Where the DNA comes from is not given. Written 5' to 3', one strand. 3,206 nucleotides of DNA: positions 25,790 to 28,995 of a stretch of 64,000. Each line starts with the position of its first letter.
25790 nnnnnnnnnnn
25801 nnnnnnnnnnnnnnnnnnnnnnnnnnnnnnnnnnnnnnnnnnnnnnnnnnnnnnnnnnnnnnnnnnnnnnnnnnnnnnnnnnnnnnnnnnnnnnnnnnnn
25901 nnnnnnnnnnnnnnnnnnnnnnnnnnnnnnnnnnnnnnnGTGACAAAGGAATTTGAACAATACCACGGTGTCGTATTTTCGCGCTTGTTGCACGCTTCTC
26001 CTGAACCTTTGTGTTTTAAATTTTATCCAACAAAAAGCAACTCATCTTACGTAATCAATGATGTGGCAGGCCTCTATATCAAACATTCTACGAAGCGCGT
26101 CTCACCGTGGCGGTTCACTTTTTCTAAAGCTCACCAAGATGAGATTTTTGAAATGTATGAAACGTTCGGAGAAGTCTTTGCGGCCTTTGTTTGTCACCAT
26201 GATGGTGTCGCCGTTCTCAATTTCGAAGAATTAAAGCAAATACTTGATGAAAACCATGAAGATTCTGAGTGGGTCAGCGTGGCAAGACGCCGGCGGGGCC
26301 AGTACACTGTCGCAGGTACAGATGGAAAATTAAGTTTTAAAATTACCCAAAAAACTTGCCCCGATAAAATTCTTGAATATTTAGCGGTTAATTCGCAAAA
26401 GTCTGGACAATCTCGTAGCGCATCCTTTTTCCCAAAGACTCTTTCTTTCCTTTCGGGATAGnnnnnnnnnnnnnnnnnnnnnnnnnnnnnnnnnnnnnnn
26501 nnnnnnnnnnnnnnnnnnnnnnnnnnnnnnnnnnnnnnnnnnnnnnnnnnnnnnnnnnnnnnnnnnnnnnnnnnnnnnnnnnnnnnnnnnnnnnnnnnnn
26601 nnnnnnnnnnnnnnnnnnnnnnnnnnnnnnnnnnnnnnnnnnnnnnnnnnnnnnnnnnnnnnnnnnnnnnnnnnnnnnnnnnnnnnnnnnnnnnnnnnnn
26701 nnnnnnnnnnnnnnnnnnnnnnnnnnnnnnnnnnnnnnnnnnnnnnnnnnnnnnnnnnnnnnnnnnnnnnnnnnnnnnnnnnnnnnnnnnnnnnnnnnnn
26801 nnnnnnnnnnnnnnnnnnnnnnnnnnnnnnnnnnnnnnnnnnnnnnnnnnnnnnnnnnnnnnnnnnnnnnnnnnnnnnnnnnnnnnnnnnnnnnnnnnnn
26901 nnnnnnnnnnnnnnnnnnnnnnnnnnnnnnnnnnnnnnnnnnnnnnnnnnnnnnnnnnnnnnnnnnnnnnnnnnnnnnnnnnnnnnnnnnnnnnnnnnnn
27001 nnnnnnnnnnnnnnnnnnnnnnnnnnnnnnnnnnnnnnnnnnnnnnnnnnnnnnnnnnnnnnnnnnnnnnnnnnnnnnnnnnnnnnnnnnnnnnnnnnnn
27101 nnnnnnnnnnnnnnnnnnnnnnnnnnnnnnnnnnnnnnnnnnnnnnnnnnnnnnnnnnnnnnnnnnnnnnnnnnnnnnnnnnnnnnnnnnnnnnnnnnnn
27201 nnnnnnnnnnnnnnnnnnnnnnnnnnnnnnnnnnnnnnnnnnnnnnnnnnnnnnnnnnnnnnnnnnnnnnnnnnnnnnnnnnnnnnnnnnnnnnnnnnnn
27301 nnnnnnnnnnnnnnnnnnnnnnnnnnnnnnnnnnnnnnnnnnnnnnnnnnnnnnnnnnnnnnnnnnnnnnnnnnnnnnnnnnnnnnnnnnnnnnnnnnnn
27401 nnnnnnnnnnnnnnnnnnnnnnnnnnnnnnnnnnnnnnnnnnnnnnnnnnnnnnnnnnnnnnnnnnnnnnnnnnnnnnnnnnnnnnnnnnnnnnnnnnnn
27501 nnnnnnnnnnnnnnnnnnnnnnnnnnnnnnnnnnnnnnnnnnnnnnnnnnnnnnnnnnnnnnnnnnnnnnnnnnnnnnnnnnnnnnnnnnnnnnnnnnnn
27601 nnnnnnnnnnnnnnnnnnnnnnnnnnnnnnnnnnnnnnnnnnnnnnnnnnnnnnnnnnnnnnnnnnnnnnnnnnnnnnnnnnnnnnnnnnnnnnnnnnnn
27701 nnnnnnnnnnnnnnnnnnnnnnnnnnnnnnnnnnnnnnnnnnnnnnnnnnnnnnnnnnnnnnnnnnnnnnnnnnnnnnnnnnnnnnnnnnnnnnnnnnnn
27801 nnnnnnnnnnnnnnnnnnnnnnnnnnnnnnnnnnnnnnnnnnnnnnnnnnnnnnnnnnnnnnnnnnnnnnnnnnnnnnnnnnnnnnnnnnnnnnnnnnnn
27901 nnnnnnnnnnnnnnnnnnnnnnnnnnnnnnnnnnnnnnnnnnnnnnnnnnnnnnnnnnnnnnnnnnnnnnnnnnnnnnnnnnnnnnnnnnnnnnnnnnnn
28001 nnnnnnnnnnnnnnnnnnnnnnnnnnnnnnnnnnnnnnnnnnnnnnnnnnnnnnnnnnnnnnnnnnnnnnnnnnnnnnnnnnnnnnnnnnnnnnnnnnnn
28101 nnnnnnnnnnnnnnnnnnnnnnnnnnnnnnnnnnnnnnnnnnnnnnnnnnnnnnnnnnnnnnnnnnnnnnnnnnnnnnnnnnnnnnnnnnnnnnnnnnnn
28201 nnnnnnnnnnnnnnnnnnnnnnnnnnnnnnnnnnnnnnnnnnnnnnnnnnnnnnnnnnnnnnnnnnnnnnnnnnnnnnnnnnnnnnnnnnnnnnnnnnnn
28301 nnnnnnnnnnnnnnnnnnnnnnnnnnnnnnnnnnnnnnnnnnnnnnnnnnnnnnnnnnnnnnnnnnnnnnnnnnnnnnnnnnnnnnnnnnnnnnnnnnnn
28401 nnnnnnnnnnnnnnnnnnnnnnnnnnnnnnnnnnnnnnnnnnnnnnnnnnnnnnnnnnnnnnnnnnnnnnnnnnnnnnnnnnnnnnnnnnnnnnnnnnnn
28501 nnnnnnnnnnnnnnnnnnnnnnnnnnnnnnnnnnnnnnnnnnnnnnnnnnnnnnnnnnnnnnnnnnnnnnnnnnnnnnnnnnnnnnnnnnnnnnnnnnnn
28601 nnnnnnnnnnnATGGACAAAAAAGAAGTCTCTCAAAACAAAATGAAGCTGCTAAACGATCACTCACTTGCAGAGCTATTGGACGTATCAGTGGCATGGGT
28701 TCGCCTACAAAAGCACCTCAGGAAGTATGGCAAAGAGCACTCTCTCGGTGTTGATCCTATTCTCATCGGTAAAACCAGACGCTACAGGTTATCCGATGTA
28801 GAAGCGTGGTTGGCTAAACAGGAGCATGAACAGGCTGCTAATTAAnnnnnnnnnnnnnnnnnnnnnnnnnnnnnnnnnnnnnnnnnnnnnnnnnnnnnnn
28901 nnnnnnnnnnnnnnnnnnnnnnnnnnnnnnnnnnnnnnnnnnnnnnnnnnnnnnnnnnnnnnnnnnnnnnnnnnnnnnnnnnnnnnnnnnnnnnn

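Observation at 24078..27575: Z1-domain NTPase + coupled 173-aa unknown + convergent SPPY methyltransferase: compact, atypical restriction/defence module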

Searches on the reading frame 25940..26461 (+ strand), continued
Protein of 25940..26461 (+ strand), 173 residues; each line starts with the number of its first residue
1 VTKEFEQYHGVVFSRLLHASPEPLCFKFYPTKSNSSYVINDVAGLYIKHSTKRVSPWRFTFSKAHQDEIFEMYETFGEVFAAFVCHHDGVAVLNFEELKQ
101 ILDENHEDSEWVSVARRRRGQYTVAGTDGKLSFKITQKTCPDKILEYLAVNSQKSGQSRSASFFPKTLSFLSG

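Call 41: find_related_loci(query=A1, collection=genome_contigs, flank=8000)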
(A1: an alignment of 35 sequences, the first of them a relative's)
Query A1 (173 aa) in genome_contigs; peptide patterns used: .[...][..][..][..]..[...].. (x = any residue, [..] = any of these).
65 stretches matched a pattern; 48 encode a relative of the query (tblastn E <= 1e-3); 48 distinct loci.
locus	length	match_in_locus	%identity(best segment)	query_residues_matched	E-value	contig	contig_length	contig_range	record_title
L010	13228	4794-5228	59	1-145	4e-58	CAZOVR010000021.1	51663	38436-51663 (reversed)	MAG TPA_asm: uncultured Pirellulales bacterium isolate SRP214966_co5_136 genome assembly, contig: NODE_317_length_51663_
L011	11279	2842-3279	55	1-146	5e-57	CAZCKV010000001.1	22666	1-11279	MAG TPA_asm: uncultured Gammaproteobacteria bacterium isolate SRP178699_co1_504 genome assembly, contig: NODE_2671_lengt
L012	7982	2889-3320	56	1-144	5e-57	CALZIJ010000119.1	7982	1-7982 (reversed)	MAG: Nitrospiria bacterium isolate FO_M_Nitrospirota_01.1 genome assembly, contig: scaffold_13582, whole genome shotgun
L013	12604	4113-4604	52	1-170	1e-56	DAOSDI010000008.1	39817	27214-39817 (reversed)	MAG TPA_asm: Candidatus Pacearchaeota archaeon isolate AMR_MDS_1835 NODE_550_length_39817_cov_21.291962, whole genome sh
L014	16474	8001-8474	53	1-158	1e-56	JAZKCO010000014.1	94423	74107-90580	MAG: Bacteroidota bacterium isolate ADI_H3L2_122-bin045 ADIH3L2_B045_0_000000000014, whole genome shotgun sequence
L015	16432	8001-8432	56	1-144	3e-55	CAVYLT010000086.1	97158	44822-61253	MAG: Nitrospirota bacterium isolate MFD01299.bin.2.211 genome assembly, contig: contig_6556, whole genome shotgun sequen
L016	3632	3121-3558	53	1-146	1e-54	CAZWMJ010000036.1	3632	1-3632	MAG TPA_asm: uncultured Gammaproteobacteria bacterium isolate binchicken_co38_574 genome assembly, contig: NODE_53130_le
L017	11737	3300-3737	53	1-146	1e-54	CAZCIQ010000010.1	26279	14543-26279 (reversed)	MAG TPA_asm: uncultured Candidatus Saccharibacteria bacterium isolate binchicken_co125_174 genome assembly, contig: NODE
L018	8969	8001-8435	54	1-145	3e-54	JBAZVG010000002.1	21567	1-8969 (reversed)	MAG: Candidatus Paceibacterota bacterium isolate SO_2017_GW1_247 NODE_9533_length_21567_cov_14.692444_OW334_2017, whole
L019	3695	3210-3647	52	1-146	6e-54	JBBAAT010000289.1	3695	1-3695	MAG: Bacteroidales bacterium isolate SO_2017_GW3_49 scaffold_7333_c2_OW296A_2017, whole genome shotgun sequence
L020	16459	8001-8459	52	1-153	2e-53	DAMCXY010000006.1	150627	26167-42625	MAG TPA_asm: Flavobacterium sp. isolate CTOTU50186 NODE_12_length_150627_cov_8.334152, whole genome shotgun sequence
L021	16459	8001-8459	52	1-153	6e-53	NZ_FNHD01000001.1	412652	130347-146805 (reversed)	Chryseobacterium taihuense strain CGMCC 1.10941, whole genome shotgun sequence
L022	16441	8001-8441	53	1-148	3e-53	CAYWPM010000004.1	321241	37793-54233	MAG TPA_asm: uncultured Sediminibacterium sp. isolate SRP292972_co1_69 genome assembly, contig: NODE_43_length_321241_co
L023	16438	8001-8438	52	1-146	2e-52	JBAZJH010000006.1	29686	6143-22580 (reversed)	MAG: Candidatus Paceibacterota bacterium isolate SO_2017_LW4_115 scaffold_3359_c1_LW137-91_2017, whole genome shotgun se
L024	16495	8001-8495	50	1-166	1e-52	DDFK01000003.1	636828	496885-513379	MAG TPA_asm: Chitinophagaceae bacterium UBA1930 UBA1930_contig_24, whole genome shotgun sequence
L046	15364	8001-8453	50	1-149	3e-46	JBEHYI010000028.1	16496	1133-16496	MAG: Pseudomonadota bacterium isolate ESF1.bin.40 NODE_3630_length_16496_cov_3.716473, whole genome shotgun sequence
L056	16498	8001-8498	35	1-153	4e-28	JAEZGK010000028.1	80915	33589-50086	MAG: Bacillota bacterium isolate OH_CBrB_92 k127_4040197, whole genome shotgun sequence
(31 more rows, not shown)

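Call 47: search_dna_similar(query=window:25940-26461:+, collection=plasmids, mode=protein, max_evalue=0.001, max_rows=15)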
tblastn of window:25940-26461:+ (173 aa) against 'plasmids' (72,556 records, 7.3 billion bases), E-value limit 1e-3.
Records with a match: 2; places in all: 2; records where one place covers at least 80% of the query: 0.
Best place of each record, by identity: <60% 2.
By first word of the organism name: Calothrix 1; Nostoc 1.
By predicted mobility (MOB-suite, as given by PLSDB): mobilizable 2.
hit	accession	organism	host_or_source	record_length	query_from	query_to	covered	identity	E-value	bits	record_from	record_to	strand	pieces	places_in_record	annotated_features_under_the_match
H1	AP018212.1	Calothrix brevissima NIES-22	-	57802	1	126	73%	32.3%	2e-8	59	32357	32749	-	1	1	hypothetical protein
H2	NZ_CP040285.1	Nostoc sp. C057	Phaeoceros,pure culture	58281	1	126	73%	29.5%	1e-3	46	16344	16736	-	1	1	hypothetical protein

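Call 49: get_annotated_region(hit=H1, flank=7000)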
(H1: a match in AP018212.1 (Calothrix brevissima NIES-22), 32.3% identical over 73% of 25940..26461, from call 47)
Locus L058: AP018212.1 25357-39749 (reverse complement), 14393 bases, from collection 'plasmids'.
description: Calothrix brevissima NIES-22 plasmid plasmid5 DNA, complete genome
organism: Calothrix brevissima NIES-22 (NCBI taxid 1973478)
taxonomy: Bacteria; Cyanobacteriota; Cyanophyceae; Nostocales; Calotrichaceae; Calothrix; Calothrix brevissima; Calothrix brevissima NIES-22
host: -; source: -; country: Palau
typing (MOB-suite, as given by PLSDB): mobilizable; replicon rep_cluster_1622; relaxase MOBP
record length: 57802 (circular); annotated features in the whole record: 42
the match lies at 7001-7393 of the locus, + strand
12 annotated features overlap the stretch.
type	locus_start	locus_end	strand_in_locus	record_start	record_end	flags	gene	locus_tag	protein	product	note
CDS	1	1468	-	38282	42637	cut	-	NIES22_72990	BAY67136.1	hypothetical protein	-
CDS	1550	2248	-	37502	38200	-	-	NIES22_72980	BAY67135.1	hypothetical protein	-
CDS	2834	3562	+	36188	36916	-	-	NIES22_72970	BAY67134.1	hypothetical protein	-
CDS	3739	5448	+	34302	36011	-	-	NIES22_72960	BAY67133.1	type III restriction enzyme res subunit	-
CDS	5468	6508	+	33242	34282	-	-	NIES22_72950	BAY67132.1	hypothetical protein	-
CDS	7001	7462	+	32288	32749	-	-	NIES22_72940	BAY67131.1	hypothetical protein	-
CDS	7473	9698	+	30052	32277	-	-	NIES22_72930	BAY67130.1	hypothetical protein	-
CDS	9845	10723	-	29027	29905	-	-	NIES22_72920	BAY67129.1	hypothetical protein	-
CDS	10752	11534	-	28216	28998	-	-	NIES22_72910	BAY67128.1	hypothetical protein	-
CDS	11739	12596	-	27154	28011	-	-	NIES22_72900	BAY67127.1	integrase family protein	-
CDS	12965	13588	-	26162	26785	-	-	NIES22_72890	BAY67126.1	hypothetical protein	-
CDS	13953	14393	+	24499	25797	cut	-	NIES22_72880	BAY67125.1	TIR protein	-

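Call 50: search_protein_families(library=pfam, proteins=[L058:2834-3562:+, L058:3739-5448:+, L058:5468-6508:+, L058:7001-7462:+, L058:7473-9698:+, L001:4836-6119:+, L001:8485-10119:+, L001:2615-4834:+], max_evalue=0.01)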
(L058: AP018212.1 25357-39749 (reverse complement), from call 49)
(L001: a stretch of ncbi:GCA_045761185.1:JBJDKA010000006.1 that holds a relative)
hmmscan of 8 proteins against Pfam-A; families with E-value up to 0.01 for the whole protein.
L058:2834-3562:+ (242 aa): 0 families

L058:3739-5448:+ (569 aa): 5 families
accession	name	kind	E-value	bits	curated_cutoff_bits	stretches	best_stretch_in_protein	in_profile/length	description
PF00176.29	SNF2-rel_dom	-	8e-38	130.6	24.9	1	77-304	20-255/290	SNF2-related domain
PF00271.37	Helicase_C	-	1.3e-23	83.8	23.5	1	359-466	1-110/110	Helicase conserved C-terminal domain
PF04851.21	ResIII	-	2e-14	54.3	22.5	1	61-212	7-163/164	Type III restriction enzyme, res subunit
PF00270.35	DEAD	-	8.2e-09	35.9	26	1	64-213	6-162/167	DEAD/DEAH box helicase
PF18766.7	SWI2_SNF2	-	0.00014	22.1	26.7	1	153-214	95-158/221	SWI2/SNF2 ATPase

L058:5468-6508:+ (346 aa): 0 families

L058:7001-7462:+ (153 aa): 0 families

L058:7473-9698:+ (741 aa): 1 family
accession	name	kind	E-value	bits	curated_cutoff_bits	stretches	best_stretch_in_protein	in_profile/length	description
PF10593.14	Z1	-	1.9e-48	165.5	25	1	317-540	2-225/228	Z1 domain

L001:4836-6119:+ (427 aa): 0 families

L001:8485-10119:+ (544 aa): 0 families

L001:2615-4834:+ (739 aa): 3 families
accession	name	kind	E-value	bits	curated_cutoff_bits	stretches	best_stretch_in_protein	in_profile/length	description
PF02518.31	HATPase_c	-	3.9e-19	69.6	26.4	1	632-736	6-108/111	Histidine kinase-, DNA gyrase B-, and HSP90-like ATPase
PF13589.12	HATPase_c_3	-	1.9e-18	67.2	25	1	30-167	4-122/137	Histidine kinase-, DNA gyrase B-, and HSP90-like ATPase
PF14501.12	HATPase_c_5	-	4.4e-06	27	22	1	632-720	6-90/102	GHKL domain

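Call 51: search_protein_families(library=pfam, alignment_id=A3, max_evalue=0.05)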
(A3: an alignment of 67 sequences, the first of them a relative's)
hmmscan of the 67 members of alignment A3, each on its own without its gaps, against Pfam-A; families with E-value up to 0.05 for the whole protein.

A. member 1, P0001 (173 aa): 0 families

B. families by the number of members that match (of 67 scanned): 14 families
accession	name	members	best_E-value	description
PF05619.16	DUF787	1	0.0023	Borrelia burgdorferi protein of unknown function (DUF787)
PF03838.20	RecU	1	0.0036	Recombination protein U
PF19196.5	DUF5871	1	0.0038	Family of unknown function (DUF5871)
PF09335.16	VTT_dom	1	0.0085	VTT domain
PF07177.19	Neuralized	1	0.011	Neuralized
PF03687.19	UPF0164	1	0.015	Uncharacterised protein family (UPF0164)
PF15338.11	TPIP1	1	0.021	p53-regulated apoptosis-inducing protein 1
PF22893.2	ULD_2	1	0.021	Ubiquitin-like domain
PF22201.2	FlaF_Ig-like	1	0.024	Conserved flagellar protein F, immunoglobulin-like domain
PF22965.1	INTS7_C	1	0.025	Integrator complex subunit 7, C-terminal domain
PF01357.27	Expansin_C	1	0.026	Expansin C-terminal domain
PF01787.22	Ilar_coat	1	0.027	Ilarvirus coat protein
PF17841.6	Bep_C_terminal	1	0.04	BID domain of Bartonella effector protein (Bep)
PF00400.38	WD40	1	0.044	WD domain, G-beta repeat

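Call 63: search_protein_families(library=pfam, proteins=[L013:4113-5198:+, P0199, L056:8001-8942:+, P0160, P0201], max_evalue=0.05)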
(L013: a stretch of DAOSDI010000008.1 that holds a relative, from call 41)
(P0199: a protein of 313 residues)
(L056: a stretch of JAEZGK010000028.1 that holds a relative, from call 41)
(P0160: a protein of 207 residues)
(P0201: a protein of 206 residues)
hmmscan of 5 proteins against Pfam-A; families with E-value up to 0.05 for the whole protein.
L013:4113-5198:+ (361 aa): 1 family
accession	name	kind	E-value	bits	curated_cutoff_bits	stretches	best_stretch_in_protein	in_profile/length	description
PF01966.28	HD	-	0.00016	22.4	22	1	186-267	4-90/116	HD domain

P0199 (313 aa): 0 families

L056:8001-8942:+ (313 aa): 0 families

P0160 (207 aa): 0 families

P0201 (206 aa): 0 families

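Call 74: search_protein_families(library=padloc, proteins=[L001:2615-4834:+, L001:4836-6119:+, L001:8485-10119:+, L002:9665-12232:-, L001:6157-8004:+, L058:7473-9698:+, L058:5468-6508:+], max_evalue=0.001)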
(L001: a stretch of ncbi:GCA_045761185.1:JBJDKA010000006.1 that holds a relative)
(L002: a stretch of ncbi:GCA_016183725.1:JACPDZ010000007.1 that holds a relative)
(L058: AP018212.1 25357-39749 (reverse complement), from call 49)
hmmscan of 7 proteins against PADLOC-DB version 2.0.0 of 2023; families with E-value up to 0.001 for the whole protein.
L001:2615-4834:+ (739 aa): 0 families

L001:4836-6119:+ (427 aa): 0 families

L001:8485-10119:+ (544 aa): 0 families

L002:9665-12232:- (855 aa): 2 families
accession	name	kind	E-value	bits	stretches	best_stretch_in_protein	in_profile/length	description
PDLC03485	REase_II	-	3e-09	33.9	1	23-139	7-119/611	Type II restriction enzyme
PDLC03419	REase_II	-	1.5e-07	28.1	1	34-153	17-139/695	Type II restriction enzyme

L001:6157-8004:+ (615 aa): 2 families
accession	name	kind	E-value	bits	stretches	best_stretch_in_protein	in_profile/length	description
PDLC03202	Helicase_II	-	7.2e-43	144.8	1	47-437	39-431/621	Type II helicase domain protein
PDLC02205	MzaC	-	6.7e-08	28.9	1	367-428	570-628/952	-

L058:7473-9698:+ (741 aa): 2 families
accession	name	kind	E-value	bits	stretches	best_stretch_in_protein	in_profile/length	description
PDLC03202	Helicase_II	-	5.4e-87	290.6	1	71-723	38-618/621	Type II helicase domain protein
PDLC02205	MzaC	-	3.6e-21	72.8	1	441-518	574-649/952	-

L058:5468-6508:+ (346 aa): 0 families

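Call 85: find_related_loci(query=A1, collection=viral_contigs, flank=6000)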
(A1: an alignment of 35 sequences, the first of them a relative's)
Query A1 (173 aa) in viral_contigs; peptide patterns used: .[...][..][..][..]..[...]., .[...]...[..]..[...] (x = any residue, [..] = any of these).
137 stretches matched a pattern; 1 encode a relative of the query (tblastn E <= 1e-3); 1 distinct loci.
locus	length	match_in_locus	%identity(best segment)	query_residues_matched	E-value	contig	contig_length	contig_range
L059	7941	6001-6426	41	1-147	6e-34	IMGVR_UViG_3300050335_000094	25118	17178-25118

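Call 86: search_protein_families(library=phrogs, proteins=[window:25940-26461:+], max_evalue=0.001)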
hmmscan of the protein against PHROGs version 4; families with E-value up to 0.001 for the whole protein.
window:25940-26461:+ (173 aa): 1 family
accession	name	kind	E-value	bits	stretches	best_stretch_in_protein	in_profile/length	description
phrog_28860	-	unknown function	6.6e-09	37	1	6-145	7-145/146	-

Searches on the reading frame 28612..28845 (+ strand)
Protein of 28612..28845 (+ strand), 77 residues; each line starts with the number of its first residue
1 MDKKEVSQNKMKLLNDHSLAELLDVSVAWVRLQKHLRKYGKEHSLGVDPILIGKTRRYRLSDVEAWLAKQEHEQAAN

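Call 3: search_protein_families(library=pfam, proteins=[window:28612-28845:+], max_evalue=0.1)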
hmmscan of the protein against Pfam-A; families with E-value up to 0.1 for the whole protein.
window:28612-28845:+ (77 aa): 1 family
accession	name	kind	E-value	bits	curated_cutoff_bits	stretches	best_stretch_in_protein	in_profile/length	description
PF12728.13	HTH_17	-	8.6e-05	23.2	27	1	19-70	7-50/51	Helix-turn-helix domain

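Call 86: search_protein_families(library=phrogs, proteins=[window:28612-28845:+], max_evalue=0.001)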
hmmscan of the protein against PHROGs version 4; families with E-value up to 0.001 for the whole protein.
window:28612-28845:+ (77 aa): 0 families
